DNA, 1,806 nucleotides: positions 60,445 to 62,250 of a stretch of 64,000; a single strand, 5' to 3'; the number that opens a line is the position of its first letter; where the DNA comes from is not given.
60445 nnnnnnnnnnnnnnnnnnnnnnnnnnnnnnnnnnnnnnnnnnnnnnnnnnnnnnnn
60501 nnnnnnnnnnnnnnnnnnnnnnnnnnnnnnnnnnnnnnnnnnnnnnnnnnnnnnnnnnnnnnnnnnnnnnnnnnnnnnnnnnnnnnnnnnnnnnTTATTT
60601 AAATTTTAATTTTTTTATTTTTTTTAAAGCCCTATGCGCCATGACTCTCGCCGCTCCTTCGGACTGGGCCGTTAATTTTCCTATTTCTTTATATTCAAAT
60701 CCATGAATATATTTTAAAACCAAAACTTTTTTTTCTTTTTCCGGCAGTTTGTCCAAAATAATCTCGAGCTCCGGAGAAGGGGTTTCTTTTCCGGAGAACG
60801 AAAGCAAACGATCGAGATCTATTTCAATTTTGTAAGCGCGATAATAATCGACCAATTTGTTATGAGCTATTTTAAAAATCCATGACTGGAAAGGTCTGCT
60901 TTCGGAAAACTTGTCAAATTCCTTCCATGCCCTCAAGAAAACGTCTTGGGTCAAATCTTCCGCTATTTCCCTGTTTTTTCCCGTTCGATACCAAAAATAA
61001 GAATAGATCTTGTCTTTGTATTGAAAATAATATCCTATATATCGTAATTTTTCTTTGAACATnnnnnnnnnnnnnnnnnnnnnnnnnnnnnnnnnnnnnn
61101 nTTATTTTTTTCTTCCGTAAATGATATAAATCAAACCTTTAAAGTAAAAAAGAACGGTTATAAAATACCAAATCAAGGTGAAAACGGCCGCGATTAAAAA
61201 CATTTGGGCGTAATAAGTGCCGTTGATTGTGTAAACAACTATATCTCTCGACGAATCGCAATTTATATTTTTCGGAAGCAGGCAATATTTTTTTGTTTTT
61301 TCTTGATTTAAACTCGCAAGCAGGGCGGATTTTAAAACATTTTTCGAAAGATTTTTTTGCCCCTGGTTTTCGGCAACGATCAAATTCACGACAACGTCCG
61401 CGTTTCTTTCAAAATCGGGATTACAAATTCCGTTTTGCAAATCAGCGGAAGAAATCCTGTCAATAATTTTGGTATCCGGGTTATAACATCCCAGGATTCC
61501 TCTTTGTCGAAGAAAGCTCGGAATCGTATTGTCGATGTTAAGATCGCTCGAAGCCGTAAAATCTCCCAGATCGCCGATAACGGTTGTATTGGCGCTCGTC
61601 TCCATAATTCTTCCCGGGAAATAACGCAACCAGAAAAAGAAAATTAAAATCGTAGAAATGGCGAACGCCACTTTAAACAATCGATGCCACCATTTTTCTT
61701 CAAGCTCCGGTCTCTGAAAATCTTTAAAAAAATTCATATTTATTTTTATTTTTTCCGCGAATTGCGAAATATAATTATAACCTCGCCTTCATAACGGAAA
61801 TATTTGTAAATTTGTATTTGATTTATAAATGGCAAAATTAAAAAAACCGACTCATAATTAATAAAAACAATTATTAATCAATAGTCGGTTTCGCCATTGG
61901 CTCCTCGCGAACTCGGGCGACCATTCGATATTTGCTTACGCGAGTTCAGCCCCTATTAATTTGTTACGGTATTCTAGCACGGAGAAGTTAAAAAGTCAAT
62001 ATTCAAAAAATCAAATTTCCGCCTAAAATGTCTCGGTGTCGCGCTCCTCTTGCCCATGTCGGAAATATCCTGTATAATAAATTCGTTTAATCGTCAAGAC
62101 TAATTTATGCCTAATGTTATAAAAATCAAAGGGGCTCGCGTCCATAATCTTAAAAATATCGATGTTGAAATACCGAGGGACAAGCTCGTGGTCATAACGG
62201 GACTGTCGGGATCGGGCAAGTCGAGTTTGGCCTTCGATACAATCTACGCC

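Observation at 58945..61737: ECF sigma module driving two paralogous secreted Leu/Gly-repeat proteins from identical TGTAAC-N17-CGTA promoters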

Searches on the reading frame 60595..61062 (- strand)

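Call 5: search_protein_families(library=pfam, proteins=[window:60595-61062:-], max_evalue=1)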
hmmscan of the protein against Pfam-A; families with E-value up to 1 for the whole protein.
window:60595-61062:- (155 aa): 3 families
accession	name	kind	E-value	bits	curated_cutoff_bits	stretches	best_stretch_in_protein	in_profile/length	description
PF04542.20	Sigma70_r2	-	4.4e-14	52.5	24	1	14-76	4-67/71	Sigma-70 region 2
PF08281.18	Sigma70_r4_2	-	2.6e-13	49.8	25.7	1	102-149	7-54/54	Sigma-70, region 4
PF04545.22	Sigma70_r4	-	2.1e-10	40.4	24.1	1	103-151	2-50/50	Sigma-70, region 4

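Call 9: search_protein_families(library=ncbifam, proteins=[window:60595-61062:-], max_evalue=1)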
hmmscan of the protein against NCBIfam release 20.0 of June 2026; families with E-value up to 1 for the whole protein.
window:60595-61062:- (155 aa): 103 families (the best 25 are shown)
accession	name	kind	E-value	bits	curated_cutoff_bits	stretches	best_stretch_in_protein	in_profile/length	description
TIGR02937.1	sigma70-ECF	superfamily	1.5e-24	86.5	42.9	1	13-151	8-163/165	sigma-70 family RNA polymerase sigma factor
TIGR02952.1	Sig70_famx2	equivalog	1.5e-23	83.6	206.45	1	12-151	17-168/170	ECF subfamily RNA polymerase sigma factor, BldN family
NF058625.1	sigma_PG0214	equivalog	1.1e-22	80.5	130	1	12-151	10-159/170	GFO_1088 family ECF-type sigma factor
TIGR02950.1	SigM_subfam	subfamily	4.7e-22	78.5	147.95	1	12-152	6-157/159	RNA polymerase sigma factor, SigM family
TIGR02985.1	Sig70_bacteroi1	subfamily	4.4e-20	72.5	126.4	1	12-151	7-160/162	RNA polymerase sigma-70 factor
NF007215.0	PRK09637.1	equivalog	3.8e-18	66.1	212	1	13-152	8-153/181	RNA polymerase sigma factor SigZ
NF007223.0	PRK09641.1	equivalog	3.8e-18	66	209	2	15-85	27-96/187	RNA polymerase sigma factor SigW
NF007230.0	PRK09648.1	subfamily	4.4e-18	65.7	209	1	29-151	52-187/195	RNA polymerase sigma factor ShbA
TIGR02959.1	SigZ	equivalog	5.7e-18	65.3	168.65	1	15-151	4-146/170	RNA polymerase sigma factor SigZ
NF009166.1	PRK12513.1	equivalog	7.4e-18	64.9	206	2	12-79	28-94/193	RNA polymerase sigma factor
NF007216.0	PRK09638.1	equivalog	9.7e-18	64.5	194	1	18-151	29-172/180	RNA polymerase sigma factor SigY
TIGR02948.1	SigW_bacill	equivalog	5.1e-16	59.3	243.1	2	15-85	27-96/187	RNA polymerase sigma factor SigW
TIGR02989.1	Sig-70_gvs1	subfamily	7.2e-16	58.5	124.55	1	17-149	12-154/158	RNA polymerase sigma-70 factor, Rhodopirellula/Verrucomicrobium family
NF009165.0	PRK12512.1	equivalog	1.8e-15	57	198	1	26-151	45-177/184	RNA polymerase sigma factor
TIGR02984.1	Sig-70_plancto1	subfamily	4.2e-14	52.6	183.75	2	98-151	133-186/189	RNA polymerase sigma-70 factor, Planctomycetaceae-specific subfamily 1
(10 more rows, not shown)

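Call 112: search_protein_families(library=padloc, proteins=[window:60595-61062:-], max_evalue=0.01)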
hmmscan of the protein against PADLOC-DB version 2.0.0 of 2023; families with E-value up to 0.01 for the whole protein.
window:60595-61062:- (155 aa): 0 families

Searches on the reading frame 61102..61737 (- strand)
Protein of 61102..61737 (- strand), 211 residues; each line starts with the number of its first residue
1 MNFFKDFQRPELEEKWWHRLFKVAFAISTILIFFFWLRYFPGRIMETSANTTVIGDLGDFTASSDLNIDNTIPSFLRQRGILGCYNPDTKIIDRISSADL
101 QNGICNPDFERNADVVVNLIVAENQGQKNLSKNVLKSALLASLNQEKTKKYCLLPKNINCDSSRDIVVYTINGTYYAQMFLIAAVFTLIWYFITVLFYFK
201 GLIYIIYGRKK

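Call 5: search_protein_families(library=pfam, proteins=[window:61102-61737:-], max_evalue=1)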
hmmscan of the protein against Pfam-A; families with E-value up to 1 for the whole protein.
window:61102-61737:- (211 aa): 0 families

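Call 9: search_protein_families(library=ncbifam, proteins=[window:61102-61737:-], max_evalue=1)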
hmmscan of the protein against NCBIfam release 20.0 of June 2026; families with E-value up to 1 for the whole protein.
window:61102-61737:- (211 aa): 1 family
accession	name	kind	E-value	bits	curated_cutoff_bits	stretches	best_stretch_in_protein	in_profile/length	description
NF011974.0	PRK15443.2-1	subfamily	0.22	11.8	171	1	118-150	30-62/110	diol dehydratase small subunit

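Call 86: find_homologous_proteins(query=window:61102-61737:-, max_evalue=0.01)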
Query window:61102-61737:- (211 aa): 6 proteins with E <= 0.01 among 228 candidates.
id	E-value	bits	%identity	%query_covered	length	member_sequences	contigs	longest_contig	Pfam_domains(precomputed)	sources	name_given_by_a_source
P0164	1.3e-138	477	100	100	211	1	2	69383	-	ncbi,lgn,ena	-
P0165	2.0e-36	144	39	97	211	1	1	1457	-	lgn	-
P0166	6.5e-36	142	38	97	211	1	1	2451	-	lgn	-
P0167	2.8e-31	127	36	100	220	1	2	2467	-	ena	-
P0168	1.6e-26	111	35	94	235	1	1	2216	-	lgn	-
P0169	6.0e-24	103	34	94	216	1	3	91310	-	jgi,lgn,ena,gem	-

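Call 87: find_encoding_contigs(protein=P0169, flank=5000, max_places=1)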
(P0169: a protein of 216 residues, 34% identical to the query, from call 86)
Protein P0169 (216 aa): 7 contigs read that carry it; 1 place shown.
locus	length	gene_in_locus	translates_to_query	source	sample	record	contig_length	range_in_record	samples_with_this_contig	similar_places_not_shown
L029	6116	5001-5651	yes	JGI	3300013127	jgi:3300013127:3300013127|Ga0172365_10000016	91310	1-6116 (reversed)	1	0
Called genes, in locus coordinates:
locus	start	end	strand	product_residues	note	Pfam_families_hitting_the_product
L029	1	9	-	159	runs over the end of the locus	PF00466:Ribosomal_L10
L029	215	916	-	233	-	PF03009:GDPD, PF13653:GDPD_2 (faint)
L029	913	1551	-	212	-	PF01135:PCMT, PF08704:GCD14, PF13847:Methyltransf_31 (weak), PF13649:Methyltransf_25 (weak)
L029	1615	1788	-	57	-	PF00471:Ribosomal_L33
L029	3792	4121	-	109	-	-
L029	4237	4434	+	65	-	PF12844:HTH_19, PF13443:HTH_26, PF13560:HTH_31, PF01381:HTH_3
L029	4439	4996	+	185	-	-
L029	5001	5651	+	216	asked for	-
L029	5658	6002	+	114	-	-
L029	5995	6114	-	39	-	?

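Call 88: find_encoding_contigs(protein=P0167, flank=3000, max_places=1)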
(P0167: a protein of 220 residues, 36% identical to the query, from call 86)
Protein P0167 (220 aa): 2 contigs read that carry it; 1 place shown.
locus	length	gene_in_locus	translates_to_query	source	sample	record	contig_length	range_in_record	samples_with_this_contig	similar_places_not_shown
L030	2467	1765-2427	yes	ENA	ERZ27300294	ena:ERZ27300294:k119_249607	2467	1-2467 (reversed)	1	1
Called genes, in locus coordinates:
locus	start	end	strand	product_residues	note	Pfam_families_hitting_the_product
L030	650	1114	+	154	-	-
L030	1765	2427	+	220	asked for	-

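Call 89: find_encoding_contigs(protein=P0166, flank=3000, max_places=1)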
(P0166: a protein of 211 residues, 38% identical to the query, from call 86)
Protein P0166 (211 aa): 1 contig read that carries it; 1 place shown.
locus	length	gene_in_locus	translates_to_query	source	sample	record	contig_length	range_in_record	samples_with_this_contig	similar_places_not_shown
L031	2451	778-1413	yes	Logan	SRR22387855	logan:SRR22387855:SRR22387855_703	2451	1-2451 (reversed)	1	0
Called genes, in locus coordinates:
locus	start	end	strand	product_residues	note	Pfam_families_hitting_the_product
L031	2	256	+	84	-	?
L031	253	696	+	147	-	-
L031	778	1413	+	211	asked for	-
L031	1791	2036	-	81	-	PF04255:DUF433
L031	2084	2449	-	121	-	?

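Call 112: search_protein_families(library=padloc, proteins=[window:61102-61737:-], max_evalue=0.01)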
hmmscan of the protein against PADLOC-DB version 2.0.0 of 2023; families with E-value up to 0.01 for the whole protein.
window:61102-61737:- (211 aa): 0 families

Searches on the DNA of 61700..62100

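Call 70: search_rna_families(source=window, start=61700, end=62100, threshold=evalue, max_evalue=1, show_alignments=3)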
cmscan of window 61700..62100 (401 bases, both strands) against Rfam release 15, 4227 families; matches with E-value up to 1: 1.
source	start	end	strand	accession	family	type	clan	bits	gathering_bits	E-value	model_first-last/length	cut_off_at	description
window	61874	61963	-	RF03169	c-di-GMP-II-GAG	Cis-reg; riboswitch;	CL00127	44.8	40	1e-07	1-86/86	no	c-di-GMP-II-GAG riboswitch aptamer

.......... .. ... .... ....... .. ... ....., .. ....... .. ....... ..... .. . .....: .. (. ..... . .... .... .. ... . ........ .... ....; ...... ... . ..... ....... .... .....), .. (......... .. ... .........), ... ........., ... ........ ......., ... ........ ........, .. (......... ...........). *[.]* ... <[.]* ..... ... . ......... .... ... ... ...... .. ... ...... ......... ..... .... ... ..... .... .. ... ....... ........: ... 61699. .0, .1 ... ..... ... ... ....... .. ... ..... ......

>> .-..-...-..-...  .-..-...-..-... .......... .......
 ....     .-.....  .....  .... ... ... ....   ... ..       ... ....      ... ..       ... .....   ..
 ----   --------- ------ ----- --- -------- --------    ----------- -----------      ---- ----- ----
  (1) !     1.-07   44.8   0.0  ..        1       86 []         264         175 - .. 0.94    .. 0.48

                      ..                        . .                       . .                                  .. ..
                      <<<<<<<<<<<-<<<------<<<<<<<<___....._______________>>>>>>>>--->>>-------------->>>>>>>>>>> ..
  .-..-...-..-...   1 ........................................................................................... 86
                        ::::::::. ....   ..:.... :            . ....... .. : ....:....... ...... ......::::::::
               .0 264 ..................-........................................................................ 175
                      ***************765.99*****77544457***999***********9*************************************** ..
